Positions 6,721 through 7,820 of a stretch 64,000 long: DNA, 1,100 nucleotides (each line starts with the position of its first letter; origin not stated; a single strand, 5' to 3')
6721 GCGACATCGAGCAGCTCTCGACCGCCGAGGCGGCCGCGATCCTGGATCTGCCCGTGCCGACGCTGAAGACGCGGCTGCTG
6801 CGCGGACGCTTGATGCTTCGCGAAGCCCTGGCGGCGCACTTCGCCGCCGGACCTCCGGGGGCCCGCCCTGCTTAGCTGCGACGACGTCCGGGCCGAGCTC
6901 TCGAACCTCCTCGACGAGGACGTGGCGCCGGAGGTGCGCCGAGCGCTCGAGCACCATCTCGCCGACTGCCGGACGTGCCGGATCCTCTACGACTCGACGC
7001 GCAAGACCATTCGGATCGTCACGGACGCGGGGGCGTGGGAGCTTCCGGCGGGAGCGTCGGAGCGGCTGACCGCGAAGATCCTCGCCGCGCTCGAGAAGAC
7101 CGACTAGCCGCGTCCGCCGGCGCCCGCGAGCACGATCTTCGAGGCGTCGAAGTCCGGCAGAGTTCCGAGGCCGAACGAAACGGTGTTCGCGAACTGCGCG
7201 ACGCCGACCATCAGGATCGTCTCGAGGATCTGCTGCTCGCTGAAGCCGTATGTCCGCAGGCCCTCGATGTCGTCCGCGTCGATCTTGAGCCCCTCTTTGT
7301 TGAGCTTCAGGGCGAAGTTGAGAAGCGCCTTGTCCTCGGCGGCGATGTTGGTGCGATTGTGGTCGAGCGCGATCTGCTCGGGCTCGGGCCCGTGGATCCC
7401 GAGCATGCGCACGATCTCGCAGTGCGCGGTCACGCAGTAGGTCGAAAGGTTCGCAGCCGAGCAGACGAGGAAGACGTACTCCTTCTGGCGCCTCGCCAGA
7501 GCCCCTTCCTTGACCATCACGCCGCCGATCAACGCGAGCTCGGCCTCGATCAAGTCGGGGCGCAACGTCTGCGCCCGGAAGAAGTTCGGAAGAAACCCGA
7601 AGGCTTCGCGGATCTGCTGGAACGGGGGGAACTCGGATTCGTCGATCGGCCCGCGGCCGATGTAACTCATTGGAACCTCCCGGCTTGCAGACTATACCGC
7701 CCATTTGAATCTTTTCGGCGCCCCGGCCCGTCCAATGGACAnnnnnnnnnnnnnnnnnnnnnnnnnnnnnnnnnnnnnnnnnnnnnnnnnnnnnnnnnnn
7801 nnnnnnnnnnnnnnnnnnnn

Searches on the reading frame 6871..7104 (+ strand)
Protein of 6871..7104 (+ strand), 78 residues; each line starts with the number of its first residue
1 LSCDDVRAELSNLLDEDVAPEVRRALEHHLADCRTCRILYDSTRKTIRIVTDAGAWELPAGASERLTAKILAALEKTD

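Call 7: search_protein_families(library=pfam, proteins=[window:6871-7104:+], max_evalue=0.01)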
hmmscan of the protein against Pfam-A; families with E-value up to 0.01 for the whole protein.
seq(78 aa): 1 family
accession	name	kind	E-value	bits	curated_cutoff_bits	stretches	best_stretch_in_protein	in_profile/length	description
PF13490.11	zf-HC2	-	2.5e-06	27.9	22.2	1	3-37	1-35/35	Putative zinc-finger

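Call 8: search_protein_families(library=ncbifam, proteins=[window:6871-7104:+], max_evalue=0.1)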
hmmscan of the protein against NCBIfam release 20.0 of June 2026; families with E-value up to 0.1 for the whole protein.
seq(78 aa): 3 families
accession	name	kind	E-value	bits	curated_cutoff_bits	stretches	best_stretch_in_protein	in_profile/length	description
TIGR03988.1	antisig_RsrA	equivalog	1.9e-09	37.5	62.5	1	2-70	1-70/77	mycothiol system anti-sigma-R factor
NF052375.1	antisigma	equivalog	3.2e-05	24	100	1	18-72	10-64/217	anti-sigma factor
NF052368.1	antisigmaE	subfamily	0.00017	21.3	50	1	1-37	2-38/48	anti-sigma factor family protein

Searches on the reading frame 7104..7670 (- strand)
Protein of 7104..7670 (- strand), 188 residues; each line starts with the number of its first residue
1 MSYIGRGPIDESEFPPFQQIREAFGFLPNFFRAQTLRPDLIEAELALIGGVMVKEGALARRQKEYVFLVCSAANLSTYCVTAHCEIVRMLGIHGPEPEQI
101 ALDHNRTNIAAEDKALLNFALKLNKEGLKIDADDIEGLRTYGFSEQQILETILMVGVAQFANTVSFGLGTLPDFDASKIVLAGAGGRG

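Call 7: search_protein_families(library=pfam, proteins=[window:7104-7670:-], max_evalue=0.01)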
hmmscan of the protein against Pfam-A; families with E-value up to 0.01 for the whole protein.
window:7104-7670:- (188 aa): 1 family
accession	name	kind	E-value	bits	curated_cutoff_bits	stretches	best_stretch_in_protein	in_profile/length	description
PF02627.25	CMD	-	3.7e-05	24.1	23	1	45-92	8-54/84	Carboxymuconolactone decarboxylase family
